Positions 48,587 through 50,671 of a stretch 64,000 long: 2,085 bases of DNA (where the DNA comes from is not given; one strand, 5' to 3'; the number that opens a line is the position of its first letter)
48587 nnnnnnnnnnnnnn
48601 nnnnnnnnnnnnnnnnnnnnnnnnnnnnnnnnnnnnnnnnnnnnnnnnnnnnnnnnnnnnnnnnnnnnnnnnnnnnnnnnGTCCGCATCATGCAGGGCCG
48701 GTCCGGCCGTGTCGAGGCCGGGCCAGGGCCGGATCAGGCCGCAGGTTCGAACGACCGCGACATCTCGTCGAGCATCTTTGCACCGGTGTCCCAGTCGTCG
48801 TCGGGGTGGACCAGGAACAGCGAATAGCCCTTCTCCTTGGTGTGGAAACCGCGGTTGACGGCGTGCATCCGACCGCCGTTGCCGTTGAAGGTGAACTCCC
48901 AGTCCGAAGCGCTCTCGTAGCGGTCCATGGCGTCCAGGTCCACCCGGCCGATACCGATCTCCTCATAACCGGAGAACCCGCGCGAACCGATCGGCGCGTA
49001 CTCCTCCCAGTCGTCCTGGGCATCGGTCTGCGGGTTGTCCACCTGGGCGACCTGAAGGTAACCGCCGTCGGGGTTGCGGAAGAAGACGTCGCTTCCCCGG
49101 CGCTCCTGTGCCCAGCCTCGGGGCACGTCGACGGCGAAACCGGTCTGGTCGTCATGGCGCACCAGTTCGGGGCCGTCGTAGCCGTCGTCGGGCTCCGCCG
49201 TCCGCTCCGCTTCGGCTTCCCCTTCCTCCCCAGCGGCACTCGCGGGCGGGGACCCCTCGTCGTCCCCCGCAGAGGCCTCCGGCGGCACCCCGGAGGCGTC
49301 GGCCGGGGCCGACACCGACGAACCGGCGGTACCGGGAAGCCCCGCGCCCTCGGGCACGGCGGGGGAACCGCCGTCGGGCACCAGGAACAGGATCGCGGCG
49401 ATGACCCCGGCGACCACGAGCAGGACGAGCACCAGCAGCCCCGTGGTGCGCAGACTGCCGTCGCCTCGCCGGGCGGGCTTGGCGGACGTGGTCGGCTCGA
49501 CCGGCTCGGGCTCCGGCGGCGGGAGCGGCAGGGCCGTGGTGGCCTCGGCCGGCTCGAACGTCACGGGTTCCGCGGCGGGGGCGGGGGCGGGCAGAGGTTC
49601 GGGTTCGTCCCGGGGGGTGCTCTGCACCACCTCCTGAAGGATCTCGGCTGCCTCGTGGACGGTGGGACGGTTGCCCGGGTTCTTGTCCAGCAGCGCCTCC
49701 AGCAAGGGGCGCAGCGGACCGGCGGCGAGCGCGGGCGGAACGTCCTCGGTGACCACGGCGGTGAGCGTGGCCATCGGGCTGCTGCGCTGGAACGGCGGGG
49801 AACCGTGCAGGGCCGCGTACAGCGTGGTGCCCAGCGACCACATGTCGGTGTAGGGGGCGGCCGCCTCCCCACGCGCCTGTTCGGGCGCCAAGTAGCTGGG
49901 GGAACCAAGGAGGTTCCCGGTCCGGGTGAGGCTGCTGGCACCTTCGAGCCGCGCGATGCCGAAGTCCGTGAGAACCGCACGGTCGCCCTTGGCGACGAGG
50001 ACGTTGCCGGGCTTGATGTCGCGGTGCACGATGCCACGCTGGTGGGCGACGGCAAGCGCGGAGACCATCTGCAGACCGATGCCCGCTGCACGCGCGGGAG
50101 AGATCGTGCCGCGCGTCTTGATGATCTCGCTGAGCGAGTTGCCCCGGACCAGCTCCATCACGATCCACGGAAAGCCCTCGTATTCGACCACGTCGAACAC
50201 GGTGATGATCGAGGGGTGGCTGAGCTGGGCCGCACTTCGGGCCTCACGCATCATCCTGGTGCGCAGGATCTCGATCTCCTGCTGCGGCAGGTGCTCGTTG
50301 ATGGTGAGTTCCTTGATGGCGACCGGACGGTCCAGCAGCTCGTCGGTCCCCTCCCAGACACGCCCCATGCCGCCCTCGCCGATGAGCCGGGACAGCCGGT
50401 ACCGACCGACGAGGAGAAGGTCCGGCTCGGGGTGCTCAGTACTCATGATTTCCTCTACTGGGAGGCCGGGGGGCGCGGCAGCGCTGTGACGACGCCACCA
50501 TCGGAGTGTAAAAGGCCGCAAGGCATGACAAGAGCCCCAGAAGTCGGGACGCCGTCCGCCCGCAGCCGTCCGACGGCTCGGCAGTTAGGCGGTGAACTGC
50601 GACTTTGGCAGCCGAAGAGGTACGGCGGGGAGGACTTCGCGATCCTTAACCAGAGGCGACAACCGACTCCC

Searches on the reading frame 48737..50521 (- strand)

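Call 11: search_protein_families(library=pfam, proteins=[window:48737-50521:-], max_evalue=0.0001)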
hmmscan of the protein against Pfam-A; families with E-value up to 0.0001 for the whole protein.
window:48737-50521:- (595 aa): 4 families
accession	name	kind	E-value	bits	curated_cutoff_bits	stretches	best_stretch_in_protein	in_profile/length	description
PF00069.31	Pkinase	-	3.5e-48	164.7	31.7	1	41-292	1-258/263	Protein kinase domain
PF07714.23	PK_Tyr_Ser-Thr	-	1.8e-29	103.3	23.1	1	43-293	3-256/258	Protein tyrosine and serine/threonine kinase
PF03109.22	ABC1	-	9e-06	25.4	22.9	1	114-191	139-215/244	ABC1 atypical kinase-like domain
PF01636.29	APH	-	2.5e-05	24.6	23.2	0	159-191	165-198/239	Phosphotransferase enzyme family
